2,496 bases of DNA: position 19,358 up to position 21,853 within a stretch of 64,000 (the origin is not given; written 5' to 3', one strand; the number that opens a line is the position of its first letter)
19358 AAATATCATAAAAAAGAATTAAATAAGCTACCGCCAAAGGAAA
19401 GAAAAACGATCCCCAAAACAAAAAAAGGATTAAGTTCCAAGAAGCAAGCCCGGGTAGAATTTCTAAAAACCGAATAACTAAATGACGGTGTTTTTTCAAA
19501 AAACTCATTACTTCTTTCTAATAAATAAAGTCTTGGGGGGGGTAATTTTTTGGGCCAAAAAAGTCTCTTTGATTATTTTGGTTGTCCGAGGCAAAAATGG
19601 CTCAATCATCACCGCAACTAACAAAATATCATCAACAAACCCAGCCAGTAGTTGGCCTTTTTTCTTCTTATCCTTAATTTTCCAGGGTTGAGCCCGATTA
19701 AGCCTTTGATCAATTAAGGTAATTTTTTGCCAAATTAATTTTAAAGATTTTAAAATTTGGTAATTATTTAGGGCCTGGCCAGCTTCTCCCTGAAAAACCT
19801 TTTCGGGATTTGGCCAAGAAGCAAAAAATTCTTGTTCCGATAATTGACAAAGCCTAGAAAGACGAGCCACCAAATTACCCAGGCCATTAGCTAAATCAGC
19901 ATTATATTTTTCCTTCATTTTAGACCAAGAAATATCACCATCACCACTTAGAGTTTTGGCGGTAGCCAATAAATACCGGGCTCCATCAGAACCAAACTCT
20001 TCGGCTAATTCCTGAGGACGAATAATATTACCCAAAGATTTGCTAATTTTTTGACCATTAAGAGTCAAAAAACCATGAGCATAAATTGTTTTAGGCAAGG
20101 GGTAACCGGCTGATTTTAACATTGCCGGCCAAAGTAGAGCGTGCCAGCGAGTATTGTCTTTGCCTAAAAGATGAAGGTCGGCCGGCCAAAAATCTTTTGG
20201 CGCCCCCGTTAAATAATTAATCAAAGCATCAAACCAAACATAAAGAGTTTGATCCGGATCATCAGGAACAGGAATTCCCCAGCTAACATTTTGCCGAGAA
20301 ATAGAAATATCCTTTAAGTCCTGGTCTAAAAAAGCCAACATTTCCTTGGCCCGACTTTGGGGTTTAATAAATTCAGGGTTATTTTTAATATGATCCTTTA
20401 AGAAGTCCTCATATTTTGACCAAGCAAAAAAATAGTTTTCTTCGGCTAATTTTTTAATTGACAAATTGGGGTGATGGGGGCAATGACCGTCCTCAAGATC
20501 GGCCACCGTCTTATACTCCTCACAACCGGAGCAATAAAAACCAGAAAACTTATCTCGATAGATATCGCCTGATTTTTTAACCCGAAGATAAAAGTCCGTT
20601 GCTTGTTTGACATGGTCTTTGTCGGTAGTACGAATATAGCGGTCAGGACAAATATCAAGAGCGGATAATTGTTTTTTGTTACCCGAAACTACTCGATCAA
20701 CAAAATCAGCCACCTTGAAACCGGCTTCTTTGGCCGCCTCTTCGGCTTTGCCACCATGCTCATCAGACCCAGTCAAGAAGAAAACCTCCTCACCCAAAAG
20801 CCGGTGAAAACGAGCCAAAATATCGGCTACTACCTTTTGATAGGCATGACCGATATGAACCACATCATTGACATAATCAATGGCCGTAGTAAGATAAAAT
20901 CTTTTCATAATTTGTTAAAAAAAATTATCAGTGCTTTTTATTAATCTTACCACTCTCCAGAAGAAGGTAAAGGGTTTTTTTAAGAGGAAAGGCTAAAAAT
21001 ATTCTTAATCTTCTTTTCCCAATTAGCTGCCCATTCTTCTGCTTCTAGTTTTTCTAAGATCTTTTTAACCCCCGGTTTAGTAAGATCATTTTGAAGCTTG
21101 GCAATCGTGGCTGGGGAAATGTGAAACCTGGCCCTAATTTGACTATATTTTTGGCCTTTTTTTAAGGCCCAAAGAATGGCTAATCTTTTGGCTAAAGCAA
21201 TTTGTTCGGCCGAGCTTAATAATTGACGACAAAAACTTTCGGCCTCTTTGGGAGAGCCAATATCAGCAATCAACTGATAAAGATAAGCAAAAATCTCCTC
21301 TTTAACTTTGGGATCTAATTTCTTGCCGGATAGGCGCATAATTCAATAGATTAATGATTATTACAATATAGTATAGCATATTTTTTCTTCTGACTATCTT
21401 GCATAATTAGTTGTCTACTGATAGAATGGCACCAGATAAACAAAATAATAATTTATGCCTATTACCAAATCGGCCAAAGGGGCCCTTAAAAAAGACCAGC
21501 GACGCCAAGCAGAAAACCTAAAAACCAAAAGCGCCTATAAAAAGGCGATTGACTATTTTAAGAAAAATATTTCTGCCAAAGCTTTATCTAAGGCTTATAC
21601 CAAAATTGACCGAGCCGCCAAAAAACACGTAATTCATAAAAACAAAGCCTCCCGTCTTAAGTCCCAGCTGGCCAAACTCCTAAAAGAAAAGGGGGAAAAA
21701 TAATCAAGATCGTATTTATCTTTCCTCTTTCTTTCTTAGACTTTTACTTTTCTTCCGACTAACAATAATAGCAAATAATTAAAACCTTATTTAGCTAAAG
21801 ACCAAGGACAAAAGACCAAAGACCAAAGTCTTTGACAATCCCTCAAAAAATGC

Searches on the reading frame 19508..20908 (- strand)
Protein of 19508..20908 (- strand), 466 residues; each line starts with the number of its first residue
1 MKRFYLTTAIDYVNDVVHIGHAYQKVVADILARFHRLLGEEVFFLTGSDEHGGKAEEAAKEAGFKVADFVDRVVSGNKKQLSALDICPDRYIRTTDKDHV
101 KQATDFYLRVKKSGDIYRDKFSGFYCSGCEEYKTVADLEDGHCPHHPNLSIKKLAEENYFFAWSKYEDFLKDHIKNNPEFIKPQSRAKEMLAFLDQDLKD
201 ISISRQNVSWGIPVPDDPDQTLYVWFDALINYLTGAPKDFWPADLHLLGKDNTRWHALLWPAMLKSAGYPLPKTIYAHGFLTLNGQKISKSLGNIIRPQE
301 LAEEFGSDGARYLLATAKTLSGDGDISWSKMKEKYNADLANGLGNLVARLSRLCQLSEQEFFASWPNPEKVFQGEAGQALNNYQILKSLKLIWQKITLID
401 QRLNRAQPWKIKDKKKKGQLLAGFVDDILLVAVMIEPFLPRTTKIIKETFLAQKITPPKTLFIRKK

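Call 8: search_protein_families(library=pfam, proteins=[window:19508-20908:-], max_evalue=0.001)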
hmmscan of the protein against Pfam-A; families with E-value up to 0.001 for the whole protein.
window:19508-20908:- (466 aa): 3 families
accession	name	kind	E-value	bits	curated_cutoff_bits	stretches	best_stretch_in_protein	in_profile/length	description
PF09334.17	tRNA-synt_1g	-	5.2e-96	322.2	20.1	2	156-350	181-390/391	tRNA synthetases class I (M)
PF00133.28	tRNA-synt_1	-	3e-24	86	22.7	2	2-215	23-244/414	tRNA synthetases class I (I, L, M and V)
PF01406.26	tRNA-synt_1e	-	2.3e-13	50.6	27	2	13-136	19-143/301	tRNA synthetases class I (C) catalytic domain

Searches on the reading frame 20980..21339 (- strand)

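Call 67: search_protein_families(library=pfam, proteins=[window:20980-21339:-], max_evalue=0.1)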
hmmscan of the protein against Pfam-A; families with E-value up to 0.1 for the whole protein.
window:20980-21339:- (119 aa): 6 families
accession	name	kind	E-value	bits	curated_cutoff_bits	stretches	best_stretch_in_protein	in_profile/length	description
PF01371.25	Trp_repressor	-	5e-09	36.6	27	1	19-98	5-87/88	Trp repressor protein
PF13384.12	HTH_23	-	4.2e-05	23.7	24.6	1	50-85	5-40/50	Homeodomain-like domain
PF13518.12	HTH_28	-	0.0021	18.5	25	1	51-83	2-33/52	Helix-turn-helix domain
PF07106.19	TBPIP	-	0.024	15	22.8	1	79-101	23-45/62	TBPIP/Hop2 winged helix domain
PF12840.13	HTH_20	-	0.041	14.3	27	0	52-79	6-35/51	Helix-turn-helix domain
PF13551.12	HTH_29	-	0.049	14.2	28.1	1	52-96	1-46/64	Winged helix-turn helix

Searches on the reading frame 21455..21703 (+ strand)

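Call 67: search_protein_families(library=pfam, proteins=[window:21455-21703:+], max_evalue=0.1)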
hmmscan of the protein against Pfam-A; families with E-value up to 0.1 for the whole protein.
window:21455-21703:+ (82 aa): 2 families
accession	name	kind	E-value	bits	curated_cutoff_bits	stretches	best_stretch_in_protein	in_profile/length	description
PF01649.23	Ribosomal_S20p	-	1.6e-13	51.5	29.5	1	4-77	3-83/83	Ribosomal protein S20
PF04081.18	DNA_pol_delta_4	-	0.018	15.8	25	1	12-70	19-77/131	DNA polymerase delta, subunit 4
